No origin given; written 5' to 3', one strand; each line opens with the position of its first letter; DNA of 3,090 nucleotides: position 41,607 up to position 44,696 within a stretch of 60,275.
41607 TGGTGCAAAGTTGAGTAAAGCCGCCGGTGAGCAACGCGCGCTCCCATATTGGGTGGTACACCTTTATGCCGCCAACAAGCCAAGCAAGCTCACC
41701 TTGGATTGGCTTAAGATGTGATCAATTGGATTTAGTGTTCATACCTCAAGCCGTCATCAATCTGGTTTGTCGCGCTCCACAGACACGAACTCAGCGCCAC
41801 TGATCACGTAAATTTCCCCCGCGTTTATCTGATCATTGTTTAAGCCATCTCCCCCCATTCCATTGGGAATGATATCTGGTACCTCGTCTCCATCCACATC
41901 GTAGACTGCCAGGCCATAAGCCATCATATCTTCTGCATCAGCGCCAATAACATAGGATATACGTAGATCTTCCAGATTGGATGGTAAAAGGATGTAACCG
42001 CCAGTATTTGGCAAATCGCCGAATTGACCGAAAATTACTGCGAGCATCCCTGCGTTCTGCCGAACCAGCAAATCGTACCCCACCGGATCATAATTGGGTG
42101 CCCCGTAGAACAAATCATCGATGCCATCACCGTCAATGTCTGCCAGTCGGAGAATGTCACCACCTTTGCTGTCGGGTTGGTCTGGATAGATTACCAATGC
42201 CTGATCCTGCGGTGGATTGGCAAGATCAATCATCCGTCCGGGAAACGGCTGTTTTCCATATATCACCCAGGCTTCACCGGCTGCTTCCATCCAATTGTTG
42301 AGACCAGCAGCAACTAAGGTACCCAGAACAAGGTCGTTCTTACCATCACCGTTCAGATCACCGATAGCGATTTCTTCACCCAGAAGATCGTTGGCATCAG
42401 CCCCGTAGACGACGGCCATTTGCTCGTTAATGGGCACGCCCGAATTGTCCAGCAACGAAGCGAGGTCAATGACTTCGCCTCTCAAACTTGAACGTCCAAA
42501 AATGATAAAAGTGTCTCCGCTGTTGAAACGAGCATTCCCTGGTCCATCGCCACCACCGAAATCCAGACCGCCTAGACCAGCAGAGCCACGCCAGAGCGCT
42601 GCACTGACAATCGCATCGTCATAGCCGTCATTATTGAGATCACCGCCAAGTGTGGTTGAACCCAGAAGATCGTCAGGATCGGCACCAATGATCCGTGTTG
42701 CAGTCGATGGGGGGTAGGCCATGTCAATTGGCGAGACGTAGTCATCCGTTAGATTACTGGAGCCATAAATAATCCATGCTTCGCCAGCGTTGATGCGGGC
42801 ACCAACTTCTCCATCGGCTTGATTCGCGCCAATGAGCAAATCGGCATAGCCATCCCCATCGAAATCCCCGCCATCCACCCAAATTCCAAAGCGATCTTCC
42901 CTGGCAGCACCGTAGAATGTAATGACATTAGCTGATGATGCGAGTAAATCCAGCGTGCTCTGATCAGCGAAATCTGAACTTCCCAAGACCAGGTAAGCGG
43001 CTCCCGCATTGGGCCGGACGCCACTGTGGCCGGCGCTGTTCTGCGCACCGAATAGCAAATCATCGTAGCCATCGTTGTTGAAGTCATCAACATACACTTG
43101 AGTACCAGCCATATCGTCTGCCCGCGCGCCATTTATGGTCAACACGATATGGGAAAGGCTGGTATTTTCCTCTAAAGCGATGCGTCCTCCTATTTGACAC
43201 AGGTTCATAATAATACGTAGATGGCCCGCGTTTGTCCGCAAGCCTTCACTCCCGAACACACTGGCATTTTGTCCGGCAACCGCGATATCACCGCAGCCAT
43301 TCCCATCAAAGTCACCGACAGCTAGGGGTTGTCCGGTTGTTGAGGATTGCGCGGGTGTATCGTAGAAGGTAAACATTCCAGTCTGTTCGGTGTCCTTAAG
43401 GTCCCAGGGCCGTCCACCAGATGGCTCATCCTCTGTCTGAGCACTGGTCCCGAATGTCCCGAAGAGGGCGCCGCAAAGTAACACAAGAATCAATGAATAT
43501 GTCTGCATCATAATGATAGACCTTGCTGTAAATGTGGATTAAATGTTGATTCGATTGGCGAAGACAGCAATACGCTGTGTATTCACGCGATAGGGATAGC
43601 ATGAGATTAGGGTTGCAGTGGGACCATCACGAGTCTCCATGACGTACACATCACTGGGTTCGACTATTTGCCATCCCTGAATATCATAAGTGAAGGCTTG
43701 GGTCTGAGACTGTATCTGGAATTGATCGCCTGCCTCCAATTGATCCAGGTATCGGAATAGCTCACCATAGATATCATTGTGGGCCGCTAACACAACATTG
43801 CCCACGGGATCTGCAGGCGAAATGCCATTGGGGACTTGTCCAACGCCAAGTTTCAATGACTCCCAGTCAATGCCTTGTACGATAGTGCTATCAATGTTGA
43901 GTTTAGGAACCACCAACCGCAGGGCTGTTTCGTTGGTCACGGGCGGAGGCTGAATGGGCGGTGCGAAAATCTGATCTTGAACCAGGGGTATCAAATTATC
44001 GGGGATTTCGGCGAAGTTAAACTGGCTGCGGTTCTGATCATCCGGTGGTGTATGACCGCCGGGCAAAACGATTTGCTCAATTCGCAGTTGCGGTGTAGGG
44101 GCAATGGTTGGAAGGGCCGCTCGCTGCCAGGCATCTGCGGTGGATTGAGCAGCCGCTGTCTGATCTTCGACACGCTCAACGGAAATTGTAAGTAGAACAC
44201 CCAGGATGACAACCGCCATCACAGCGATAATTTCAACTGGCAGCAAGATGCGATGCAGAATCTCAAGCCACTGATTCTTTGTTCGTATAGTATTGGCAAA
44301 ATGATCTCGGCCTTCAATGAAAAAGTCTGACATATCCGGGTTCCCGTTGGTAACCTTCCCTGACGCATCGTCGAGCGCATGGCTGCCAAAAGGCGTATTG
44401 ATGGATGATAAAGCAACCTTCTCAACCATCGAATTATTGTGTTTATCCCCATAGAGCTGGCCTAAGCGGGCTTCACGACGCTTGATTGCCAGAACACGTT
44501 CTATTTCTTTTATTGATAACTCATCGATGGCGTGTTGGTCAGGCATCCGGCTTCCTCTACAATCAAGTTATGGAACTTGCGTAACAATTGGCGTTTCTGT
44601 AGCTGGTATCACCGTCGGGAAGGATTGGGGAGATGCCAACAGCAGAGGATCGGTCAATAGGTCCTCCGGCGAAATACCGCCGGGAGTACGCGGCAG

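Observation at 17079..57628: Recurrent palindrome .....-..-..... fixed 24 nt upstream of TAnnnT hexamers in front of at least seven operons: candidate island-wide regulon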

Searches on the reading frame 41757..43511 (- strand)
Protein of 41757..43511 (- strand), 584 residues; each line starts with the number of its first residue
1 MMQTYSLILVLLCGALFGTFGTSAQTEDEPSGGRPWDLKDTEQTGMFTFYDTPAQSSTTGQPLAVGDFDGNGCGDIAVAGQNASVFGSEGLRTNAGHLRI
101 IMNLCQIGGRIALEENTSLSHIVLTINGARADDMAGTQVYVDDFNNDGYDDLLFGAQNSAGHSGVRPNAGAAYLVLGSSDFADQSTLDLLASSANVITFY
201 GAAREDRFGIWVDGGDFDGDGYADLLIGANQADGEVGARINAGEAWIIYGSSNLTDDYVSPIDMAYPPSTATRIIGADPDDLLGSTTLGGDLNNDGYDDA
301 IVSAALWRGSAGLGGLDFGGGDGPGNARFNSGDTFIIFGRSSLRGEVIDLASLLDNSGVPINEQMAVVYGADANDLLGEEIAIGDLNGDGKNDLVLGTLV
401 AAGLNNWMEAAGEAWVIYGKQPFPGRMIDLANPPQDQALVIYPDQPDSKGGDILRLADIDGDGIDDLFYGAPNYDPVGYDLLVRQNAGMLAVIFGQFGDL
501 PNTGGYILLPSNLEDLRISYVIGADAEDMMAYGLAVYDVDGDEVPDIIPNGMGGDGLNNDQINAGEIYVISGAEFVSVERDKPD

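Call 7: search_protein_families(library=pfam, proteins=[window:41757-43511:-])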
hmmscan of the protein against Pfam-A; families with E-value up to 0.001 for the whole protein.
window:41757-43511:- (584 aa): 2 families
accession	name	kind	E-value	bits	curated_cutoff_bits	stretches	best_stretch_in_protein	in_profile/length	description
PF01839.29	FG-GAP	-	5.1e-31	106.5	22.1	4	208-238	1-27/37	FG-GAP repeat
PF13517.12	FG-GAP_3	-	2.7e-10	41.1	26.9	0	143-227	1-61/61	FG-GAP-like repeat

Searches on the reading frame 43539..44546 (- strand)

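Call 7: search_protein_families(library=pfam, proteins=[window:43539-44546:-])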
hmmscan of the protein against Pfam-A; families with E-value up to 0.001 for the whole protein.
window:43539-44546:- (335 aa): 1 family
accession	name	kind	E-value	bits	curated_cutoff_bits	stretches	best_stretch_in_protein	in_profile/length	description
PF04203.18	Sortase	-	1.8e-24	86.3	26.6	1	211-332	1-124/125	Sortase domain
